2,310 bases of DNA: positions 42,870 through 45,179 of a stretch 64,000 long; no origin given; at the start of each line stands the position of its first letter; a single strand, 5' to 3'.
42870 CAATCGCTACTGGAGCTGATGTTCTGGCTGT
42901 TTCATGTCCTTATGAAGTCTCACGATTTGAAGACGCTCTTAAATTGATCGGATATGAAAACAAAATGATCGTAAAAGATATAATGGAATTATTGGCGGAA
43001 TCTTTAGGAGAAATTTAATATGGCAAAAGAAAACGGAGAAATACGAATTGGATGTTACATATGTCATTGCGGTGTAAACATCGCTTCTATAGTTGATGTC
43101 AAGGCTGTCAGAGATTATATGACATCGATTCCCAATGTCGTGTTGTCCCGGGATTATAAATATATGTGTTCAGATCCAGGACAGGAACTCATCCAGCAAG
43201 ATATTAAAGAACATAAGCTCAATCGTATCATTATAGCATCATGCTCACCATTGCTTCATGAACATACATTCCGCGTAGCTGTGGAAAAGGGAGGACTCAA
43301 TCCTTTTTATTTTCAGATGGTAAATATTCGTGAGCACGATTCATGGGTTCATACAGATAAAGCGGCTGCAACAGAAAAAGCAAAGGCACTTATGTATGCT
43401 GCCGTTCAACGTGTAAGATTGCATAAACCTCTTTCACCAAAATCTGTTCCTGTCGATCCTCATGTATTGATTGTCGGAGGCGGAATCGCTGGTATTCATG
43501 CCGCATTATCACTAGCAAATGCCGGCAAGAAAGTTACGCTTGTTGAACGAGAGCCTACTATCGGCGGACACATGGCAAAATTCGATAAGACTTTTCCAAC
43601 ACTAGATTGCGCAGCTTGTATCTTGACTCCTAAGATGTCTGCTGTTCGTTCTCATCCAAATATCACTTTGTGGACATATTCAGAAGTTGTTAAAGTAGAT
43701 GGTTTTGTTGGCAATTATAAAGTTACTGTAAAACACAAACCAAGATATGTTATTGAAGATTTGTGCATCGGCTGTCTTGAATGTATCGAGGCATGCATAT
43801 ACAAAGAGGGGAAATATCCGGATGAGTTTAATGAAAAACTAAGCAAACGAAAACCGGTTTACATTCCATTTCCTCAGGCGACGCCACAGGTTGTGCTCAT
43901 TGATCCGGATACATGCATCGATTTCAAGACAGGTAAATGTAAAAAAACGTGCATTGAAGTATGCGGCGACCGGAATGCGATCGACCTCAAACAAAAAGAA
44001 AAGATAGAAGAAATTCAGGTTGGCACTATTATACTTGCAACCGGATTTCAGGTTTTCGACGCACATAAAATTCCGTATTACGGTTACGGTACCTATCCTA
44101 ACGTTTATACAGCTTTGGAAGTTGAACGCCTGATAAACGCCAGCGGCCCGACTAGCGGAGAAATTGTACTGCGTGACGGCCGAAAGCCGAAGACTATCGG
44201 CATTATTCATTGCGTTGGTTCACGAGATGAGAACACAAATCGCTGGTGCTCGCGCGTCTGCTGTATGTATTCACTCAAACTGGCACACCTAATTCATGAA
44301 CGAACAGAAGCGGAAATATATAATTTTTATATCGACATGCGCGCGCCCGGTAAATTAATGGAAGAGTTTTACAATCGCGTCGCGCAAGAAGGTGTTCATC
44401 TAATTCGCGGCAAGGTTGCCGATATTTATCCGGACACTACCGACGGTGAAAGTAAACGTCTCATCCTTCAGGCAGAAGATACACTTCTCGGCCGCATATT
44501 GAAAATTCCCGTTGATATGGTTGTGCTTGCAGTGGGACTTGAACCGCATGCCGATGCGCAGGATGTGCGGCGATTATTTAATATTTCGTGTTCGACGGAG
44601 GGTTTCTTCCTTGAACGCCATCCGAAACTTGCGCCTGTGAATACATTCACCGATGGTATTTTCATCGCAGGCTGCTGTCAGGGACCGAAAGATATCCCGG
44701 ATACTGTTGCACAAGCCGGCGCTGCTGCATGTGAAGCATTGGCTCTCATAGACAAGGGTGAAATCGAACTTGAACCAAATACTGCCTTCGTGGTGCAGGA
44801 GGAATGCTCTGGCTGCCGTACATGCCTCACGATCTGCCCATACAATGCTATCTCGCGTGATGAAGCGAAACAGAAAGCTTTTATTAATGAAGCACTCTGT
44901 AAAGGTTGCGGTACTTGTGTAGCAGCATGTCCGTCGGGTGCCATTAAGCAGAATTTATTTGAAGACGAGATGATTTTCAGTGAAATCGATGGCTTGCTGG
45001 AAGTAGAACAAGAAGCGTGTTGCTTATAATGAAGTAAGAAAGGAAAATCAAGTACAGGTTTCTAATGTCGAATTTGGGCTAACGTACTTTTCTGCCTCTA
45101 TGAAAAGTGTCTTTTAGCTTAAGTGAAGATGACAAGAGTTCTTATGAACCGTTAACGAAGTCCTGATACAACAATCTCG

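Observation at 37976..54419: Composite redox locus: two EtfAB pairs each paired with a membrane heme-b/FeS/CCG oxidoreductase, plus HdrA, a soluble HdrD-like protein and an MvhDGA [NiFe] hydrogenase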

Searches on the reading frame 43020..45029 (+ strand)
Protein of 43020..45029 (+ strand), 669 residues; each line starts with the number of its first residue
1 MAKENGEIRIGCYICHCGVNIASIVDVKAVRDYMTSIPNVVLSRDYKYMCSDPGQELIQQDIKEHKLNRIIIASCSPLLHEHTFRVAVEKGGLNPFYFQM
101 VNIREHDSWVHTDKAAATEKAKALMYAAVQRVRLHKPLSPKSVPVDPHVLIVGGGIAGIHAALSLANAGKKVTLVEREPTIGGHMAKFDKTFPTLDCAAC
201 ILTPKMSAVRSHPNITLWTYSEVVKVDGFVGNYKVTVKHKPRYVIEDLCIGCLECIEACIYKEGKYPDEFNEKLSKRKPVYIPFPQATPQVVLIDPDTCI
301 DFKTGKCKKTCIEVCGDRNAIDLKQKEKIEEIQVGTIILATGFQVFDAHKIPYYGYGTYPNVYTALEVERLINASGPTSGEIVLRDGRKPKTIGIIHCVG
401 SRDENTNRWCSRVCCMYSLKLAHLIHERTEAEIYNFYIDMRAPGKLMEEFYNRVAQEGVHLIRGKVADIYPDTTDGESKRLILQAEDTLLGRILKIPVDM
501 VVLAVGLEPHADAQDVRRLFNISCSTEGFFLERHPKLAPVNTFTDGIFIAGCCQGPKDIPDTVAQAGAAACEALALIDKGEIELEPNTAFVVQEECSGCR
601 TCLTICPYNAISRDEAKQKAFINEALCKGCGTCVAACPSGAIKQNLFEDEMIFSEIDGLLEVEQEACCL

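Call 3: search_protein_families(library=pfam, proteins=[window:43020-45029:+])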
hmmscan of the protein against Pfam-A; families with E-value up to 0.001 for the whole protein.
window:43020-45029:+ (669 aa): 21 families
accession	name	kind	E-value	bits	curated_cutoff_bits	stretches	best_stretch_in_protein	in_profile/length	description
PF07992.20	Pyr_redox_2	-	1.4e-14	54.7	26.1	1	148-237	2-87/291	Pyridine nucleotide-disulphide oxidoreductase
PF00037.32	Fer4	-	1.4e-12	47.3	21.1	2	621-643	2-24/24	4Fe-4S binding domain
PF12838.12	Fer4_7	-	1.6e-12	48.1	27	1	596-641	2-52/52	4Fe-4S dicluster domain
PF13187.11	Fer4_9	-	1.4e-10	41.5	27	1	595-642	1-52/52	4Fe-4S dicluster domain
PF13237.11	Fer4_10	-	1.6e-10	41.2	25.5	2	593-638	6-53/53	4Fe-4S dicluster domain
PF01266.30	DAO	-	1.7e-10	41.4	27.9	1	149-183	2-36/353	FAD dependent oxidoreductase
PF12831.13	FAD_oxidored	-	2.5e-10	40.7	27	1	149-186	2-39/416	FAD dependent oxidoreductase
PF13450.12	NAD_binding_8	-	3.5e-10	40.4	21.9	1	151-204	1-54/68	NAD(P)-binding Rossmann-like domain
PF12837.12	Fer4_6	-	2.5e-09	37.1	25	1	621-642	3-24/24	4Fe-4S binding domain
PF25160.1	LdpA_Fe-S-bd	-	2.9e-09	37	27.6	2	600-644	7-45/49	LdpA Fe-S cluster-binding domain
PF00890.30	FAD_binding_2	-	4.7e-08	33.1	20.4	1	148-186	1-39/414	FAD binding domain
PF14697.11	Fer4_21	-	8e-08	32.7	35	1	589-643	1-58/59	4Fe-4S dicluster domain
PF00070.33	Pyr_redox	-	1.4e-07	32.3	22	1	148-191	1-41/82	Pyridine nucleotide-disulphide oxidoreductase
PF12797.12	Fer4_2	-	1.2e-06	28.5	24.5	1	620-639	3-22/22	4Fe-4S binding domain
PF13484.11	Fer4_16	-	2.5e-06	28.6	30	1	627-645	2-20/66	4Fe-4S double cluster binding domain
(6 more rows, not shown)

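Call 6: search_protein_families(library=ncbifam, proteins=[window:43020-45029:+])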
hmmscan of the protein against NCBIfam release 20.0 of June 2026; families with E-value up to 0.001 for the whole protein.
window:43020-45029:+ (669 aa): 127 families (the best 25 are shown)
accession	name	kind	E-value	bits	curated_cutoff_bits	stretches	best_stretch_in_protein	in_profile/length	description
NF040770.1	hetero_SS_HdrA2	exception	7.5e-252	837.8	1100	1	9-666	1-647/777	CoB-CoM heterodisulfide reductase HdrA2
NF041778.1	hetero_SS_HdrA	equivalog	1.4e-185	618.4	1400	1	9-662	7-653/771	ferredoxin:CoB-CoM heterodisulfide reductase subunit HdrA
NF041891.1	hdrA_Methbact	equivalog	7.6e-173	576.6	1300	1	9-664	2-640/762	ferredoxin:CoB-CoM heterodisulfide reductase subunit HdrA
NF009410.0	PRK12771.1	subfamily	3.9e-17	62.1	516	2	143-185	135-177/566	NAD(P)-binding protein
TIGR01944.1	rnfB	subfamily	6.5e-12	45.4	68.7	1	549-647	70-165/190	RnfABCDGE type electron transport complex subunit B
TIGR02700.1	flavo_MJ0208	hypoth_equivalog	7.8e-11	41.7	251.35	1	561-657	113-208/234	dihydromethanopterin reductase (acceptor)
NF058577.1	FdxA_fam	equivalog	1.2e-10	41.4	65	1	589-641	2-52/52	4Fe-4S ferredoxin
TIGR02179.1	PorD_KorD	subfamily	3.4e-10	39.9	60.05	1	591-644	22-74/78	2-oxoacid:acceptor oxidoreductase, delta subunit, pyruvate/2-ketoisovalerate family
NF003475.0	PRK05113.1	equivalog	2.1e-09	37.5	203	1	546-644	67-162/190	electron transport complex subunit RsxB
TIGR04105.1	FeFe_hydrog_B1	subfamily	3.5e-09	35.9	450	1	586-644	103-161/462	monomeric [FeFe] hydrogenase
NF038196.1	ferrodoxin_EFR1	subfamily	5.2e-09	36.5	75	1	587-643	177-230/242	EFR1 family ferrodoxin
NF040684.1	PorD_Arch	equivalog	5.4e-09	36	120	1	591-644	29-81/85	pyruvate synthase subunit PorD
NF005560.0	PRK07233.1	equivalog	5.6e-09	35.3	252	1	148-189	2-43/435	hypothetical protein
TIGR03467.1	HpnE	equivalog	6e-09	35.7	283.05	1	149-190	1-42/430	hydroxysqualene dehydroxylase HpnE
NF006446.0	PRK08764.1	equivalog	1.2e-08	35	220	1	582-643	74-134/139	Rnf electron transport complex subunit RnfB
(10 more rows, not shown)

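Call 8: find_encoding_contigs(protein=window:43020-45029:+, flank=10000, max_places=6)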
Protein window:43020-45029:+ (669 aa): 1 contig read that carries it; 1 place shown.
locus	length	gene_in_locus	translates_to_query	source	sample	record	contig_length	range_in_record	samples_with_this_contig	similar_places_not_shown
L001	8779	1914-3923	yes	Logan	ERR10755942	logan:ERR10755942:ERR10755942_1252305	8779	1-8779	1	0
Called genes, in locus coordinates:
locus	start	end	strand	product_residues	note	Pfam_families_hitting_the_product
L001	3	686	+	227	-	?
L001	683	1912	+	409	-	PF12838:Fer4_7 (weak), PF13183:Fer4_8, PF13187:Fer4_9, PF13534:Fer4_17, PF02754:CCG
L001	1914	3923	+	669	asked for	PF00890:FAD_binding_2, PF01266:DAO, PF12831:FAD_oxidored, PF13450:NAD_binding_8, PF12838:Fer4_7, PF13187:Fer4_9, PF14697:Fer4_21, PF00037:Fer4, +8 more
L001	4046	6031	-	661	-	PF12838:Fer4_7 (faint), PF12797:Fer4_2 (weak), PF00037:Fer4 (faint), PF13183:Fer4_8, PF13187:Fer4_9, PF13237:Fer4_10, PF13534:Fer4_17, PF02754:CCG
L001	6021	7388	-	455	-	PF00037:Fer4 (faint), PF13237:Fer4_10 (weak), PF14697:Fer4_21 (weak), PF12838:Fer4_7, PF13187:Fer4_9, PF25160:LdpA_Fe-S-bd (weak), PF01012:ETF, PF00766:ETF_alpha, +3 more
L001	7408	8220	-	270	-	PF01012:ETF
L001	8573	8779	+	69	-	?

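Call 11: search_solved_structures(query=window:43020-45029:+, max_evalue=0.001)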
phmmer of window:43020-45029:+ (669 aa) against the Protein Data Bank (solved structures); distinct sequences matched with E-value up to 0.001: 91 (the best 60 are shown).
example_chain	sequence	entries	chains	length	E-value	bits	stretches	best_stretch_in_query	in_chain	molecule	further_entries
8rvu_a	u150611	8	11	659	3.9e-217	725.6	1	7-660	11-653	H(2):CoB-CoM heterodisulfide,ferredoxin reductase subunit A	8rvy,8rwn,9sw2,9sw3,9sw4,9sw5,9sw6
8rvv_A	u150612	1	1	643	2.3e-216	723.1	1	9-660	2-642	H(2):CoB-CoM heterodisulfide,ferredoxin reductase subunit A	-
5odc_A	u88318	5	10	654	1.5e-209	700.5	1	7-660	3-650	Heterodisulfide reductase, subunit A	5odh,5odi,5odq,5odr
7bkb_A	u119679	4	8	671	1e-194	651.5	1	4-659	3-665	CoB--CoM heterodisulfide reductase iron-sulfur subunit A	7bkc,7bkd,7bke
9sfi_A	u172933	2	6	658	1.1e-193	648.1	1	9-662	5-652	CoB--CoM heterodisulfide reductase iron-sulfur subunit A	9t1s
6tjr_A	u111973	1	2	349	7.9e-54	185.9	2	292-576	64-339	Fumarate reductase/succinate dehydrogenase flavoprotein domain protein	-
9sw6_G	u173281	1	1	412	1.1e-13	53.2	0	593-658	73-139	Polyferredoxin protein MvhB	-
7bkb_K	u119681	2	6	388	2.3e-08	35.7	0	590-642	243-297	Formylmethanofuran dehydrogenase, subunit F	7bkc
9eri_B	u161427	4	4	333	8.1e-08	33.9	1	579-644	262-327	Na(+)-translocating ferredoxin:NAD(+) oxidoreductase complex subunit B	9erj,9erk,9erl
5c4i_B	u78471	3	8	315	1.5e-07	33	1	591-643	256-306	Oxalate oxidoreductase subunit delta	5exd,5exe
7np8_A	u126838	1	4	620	3e-07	32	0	591-641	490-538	Coenzyme F420-dependent sulfite reductase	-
9tn7_A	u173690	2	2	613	1.2e-06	30.1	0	591-639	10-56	Coenzyme F420 hydrogenase/dehydrogenase beta subunit domain protein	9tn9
7npa_A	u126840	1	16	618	1.4e-06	29.8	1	591-640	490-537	Coenzyme F420-dependent sulfite reductase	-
7qv7_D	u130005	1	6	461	5.2e-06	27.9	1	591-641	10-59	Hydrogen dependent carbon dioxide reductase subunit HydA2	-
6fah_A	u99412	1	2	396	7.7e-06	27.4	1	591-645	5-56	Caffeyl-CoA reductase-Etf complex subunit CarE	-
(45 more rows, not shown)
